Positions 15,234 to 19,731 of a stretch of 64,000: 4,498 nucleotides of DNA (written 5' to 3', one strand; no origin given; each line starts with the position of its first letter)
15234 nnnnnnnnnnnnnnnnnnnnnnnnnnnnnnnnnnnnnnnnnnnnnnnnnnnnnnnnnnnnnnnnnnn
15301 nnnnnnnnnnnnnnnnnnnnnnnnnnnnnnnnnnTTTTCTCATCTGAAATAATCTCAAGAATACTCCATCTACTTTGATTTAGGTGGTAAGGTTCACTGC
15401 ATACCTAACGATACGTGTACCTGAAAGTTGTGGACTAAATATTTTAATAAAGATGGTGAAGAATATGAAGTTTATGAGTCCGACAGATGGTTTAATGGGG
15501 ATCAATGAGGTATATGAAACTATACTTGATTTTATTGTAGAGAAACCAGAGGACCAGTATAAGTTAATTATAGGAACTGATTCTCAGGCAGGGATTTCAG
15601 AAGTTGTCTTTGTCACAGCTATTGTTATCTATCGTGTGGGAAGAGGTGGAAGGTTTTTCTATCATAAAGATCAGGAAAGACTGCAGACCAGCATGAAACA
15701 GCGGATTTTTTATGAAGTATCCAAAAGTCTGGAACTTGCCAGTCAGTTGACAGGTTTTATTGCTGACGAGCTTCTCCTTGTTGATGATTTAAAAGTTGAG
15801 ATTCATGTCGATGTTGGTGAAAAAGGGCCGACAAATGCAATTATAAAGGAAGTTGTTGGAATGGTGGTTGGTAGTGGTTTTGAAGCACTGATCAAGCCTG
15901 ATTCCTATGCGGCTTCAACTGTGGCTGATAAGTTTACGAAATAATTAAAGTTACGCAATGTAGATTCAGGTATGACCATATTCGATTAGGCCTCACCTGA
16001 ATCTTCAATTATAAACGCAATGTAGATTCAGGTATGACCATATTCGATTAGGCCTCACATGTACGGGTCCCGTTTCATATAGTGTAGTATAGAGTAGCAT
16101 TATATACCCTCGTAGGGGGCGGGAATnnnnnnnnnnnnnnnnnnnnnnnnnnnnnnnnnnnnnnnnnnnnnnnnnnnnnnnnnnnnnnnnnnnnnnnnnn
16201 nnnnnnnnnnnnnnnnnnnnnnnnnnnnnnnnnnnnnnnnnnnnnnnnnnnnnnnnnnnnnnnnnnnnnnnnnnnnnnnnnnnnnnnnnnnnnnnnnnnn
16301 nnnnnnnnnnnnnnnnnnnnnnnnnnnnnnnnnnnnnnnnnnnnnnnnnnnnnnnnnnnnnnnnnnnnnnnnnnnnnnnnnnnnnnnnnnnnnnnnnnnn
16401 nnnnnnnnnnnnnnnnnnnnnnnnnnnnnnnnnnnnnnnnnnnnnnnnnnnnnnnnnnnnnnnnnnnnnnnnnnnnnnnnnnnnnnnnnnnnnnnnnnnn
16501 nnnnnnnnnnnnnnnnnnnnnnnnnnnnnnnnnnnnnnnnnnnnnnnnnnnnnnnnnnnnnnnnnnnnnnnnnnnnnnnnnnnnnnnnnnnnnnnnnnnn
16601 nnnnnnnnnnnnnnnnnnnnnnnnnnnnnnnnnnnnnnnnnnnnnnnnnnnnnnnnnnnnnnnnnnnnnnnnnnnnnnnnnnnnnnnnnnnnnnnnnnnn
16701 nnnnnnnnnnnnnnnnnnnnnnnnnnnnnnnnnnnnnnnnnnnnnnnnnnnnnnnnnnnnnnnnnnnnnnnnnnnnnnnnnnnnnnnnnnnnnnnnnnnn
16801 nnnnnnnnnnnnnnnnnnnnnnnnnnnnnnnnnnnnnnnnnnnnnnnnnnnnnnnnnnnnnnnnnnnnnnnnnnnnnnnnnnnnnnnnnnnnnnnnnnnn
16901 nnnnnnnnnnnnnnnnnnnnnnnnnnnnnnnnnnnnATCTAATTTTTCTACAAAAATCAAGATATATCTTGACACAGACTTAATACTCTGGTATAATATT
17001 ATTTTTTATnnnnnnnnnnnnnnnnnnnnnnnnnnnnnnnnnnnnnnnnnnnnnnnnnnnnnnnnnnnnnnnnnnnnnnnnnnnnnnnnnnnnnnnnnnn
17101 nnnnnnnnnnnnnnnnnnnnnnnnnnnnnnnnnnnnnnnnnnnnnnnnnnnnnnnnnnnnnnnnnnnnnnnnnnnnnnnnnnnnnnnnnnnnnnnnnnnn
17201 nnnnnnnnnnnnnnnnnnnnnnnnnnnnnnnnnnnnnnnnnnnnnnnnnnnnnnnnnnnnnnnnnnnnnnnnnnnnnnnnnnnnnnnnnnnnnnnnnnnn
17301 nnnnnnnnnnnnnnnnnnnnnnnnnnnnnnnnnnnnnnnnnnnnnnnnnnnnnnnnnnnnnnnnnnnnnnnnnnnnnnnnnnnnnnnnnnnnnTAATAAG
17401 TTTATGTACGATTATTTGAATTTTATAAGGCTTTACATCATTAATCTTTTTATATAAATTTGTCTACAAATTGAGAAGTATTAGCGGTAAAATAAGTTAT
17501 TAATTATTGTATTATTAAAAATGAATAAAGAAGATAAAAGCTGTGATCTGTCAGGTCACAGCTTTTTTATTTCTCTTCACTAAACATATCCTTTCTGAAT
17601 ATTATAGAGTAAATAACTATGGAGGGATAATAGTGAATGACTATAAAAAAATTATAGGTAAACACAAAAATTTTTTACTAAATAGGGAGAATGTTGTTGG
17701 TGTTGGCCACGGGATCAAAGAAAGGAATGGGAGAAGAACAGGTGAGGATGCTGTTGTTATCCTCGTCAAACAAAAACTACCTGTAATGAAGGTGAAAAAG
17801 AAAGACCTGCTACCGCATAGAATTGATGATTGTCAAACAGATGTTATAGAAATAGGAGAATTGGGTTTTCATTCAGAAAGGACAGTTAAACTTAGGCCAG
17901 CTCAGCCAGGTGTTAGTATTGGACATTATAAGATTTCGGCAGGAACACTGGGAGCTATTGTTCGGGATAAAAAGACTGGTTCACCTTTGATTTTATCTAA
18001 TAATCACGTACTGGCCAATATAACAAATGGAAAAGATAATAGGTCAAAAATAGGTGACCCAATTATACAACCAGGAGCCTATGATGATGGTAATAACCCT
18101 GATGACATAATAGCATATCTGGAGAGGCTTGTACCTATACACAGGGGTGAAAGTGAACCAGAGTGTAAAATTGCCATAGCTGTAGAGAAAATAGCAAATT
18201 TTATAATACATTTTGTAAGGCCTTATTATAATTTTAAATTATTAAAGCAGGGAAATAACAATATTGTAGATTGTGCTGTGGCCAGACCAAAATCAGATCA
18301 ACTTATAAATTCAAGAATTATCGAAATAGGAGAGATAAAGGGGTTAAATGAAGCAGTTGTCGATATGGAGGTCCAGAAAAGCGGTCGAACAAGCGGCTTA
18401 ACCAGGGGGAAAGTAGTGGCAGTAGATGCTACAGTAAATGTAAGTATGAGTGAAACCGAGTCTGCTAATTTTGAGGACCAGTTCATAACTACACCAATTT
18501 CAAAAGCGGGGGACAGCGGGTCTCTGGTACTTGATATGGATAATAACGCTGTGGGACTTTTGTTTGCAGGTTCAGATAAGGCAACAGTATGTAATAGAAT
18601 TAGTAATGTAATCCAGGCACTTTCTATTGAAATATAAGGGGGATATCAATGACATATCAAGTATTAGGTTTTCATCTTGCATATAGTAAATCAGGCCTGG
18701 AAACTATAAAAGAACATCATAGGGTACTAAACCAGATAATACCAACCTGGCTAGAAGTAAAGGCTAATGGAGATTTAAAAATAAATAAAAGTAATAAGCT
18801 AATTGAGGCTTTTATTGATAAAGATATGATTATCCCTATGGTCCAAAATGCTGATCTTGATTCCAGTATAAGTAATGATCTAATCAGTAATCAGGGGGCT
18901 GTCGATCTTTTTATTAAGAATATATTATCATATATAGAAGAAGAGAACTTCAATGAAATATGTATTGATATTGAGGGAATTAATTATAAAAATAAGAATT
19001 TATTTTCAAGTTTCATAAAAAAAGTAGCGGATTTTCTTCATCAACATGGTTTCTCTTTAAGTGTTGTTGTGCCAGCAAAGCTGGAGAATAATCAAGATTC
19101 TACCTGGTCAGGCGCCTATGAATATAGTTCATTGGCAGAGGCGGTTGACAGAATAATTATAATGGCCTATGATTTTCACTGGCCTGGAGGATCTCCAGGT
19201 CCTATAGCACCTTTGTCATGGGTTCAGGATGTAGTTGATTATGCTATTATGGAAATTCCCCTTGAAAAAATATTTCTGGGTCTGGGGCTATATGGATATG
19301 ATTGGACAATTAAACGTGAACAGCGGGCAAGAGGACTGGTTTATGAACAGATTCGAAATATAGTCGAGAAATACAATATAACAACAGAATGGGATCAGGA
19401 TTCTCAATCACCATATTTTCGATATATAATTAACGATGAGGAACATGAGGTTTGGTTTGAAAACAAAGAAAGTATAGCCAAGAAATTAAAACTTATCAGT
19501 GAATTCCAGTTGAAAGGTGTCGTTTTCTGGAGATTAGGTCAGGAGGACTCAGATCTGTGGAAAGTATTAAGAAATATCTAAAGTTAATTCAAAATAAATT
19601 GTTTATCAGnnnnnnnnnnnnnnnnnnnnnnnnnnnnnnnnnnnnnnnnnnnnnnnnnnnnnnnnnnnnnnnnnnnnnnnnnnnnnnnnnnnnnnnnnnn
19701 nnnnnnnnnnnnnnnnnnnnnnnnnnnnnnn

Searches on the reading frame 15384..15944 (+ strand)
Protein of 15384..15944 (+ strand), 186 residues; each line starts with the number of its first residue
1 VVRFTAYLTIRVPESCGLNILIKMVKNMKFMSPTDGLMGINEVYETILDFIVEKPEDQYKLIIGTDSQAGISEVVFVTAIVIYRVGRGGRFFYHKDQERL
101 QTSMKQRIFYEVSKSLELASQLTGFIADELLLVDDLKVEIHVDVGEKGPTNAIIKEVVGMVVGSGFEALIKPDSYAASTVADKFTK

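Call 66: search_protein_families(library=pfam, max_evalue=0.00001, proteins=[window:15384-15944:+])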
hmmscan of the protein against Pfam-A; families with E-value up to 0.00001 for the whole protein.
window:15384-15944:+ (186 aa): 1 family
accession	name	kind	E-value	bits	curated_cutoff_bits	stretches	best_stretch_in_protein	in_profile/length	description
PF04308.18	RNaseH_like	-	9e-56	188.3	25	1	42-186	1-145/145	Ribonuclease H-like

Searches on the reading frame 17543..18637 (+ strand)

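Call 66: search_protein_families(library=pfam, max_evalue=0.00001, proteins=[window:17543-18637:+])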
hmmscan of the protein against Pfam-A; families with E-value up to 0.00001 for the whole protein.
window:17543-18637:+ (364 aa): 1 family
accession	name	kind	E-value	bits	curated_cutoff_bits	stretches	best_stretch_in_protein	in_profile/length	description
PF25819.1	Nal1_C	-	3.5e-06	26.8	26.1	0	269-343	148-228/268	Nal1 C-terminal domain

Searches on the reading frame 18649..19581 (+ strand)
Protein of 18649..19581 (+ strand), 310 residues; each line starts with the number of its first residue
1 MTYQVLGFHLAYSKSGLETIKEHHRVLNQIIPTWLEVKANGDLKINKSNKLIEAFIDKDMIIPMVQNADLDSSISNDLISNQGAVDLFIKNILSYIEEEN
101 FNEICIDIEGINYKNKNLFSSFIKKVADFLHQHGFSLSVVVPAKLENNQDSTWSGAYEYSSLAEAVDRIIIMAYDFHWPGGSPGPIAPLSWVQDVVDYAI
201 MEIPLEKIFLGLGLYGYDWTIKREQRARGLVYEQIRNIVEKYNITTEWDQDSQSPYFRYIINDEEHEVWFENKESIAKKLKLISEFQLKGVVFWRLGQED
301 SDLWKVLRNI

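Call 66: search_protein_families(library=pfam, max_evalue=0.00001, proteins=[window:18649-19581:+])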
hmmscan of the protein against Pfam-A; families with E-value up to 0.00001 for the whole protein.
window:18649-19581:+ (310 aa): 1 family
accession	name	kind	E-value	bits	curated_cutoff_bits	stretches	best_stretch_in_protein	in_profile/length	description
PF00704.34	Glyco_hydro_18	-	4.7e-30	105.8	29.6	1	77-298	82-316/317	Glycosyl hydrolases family 18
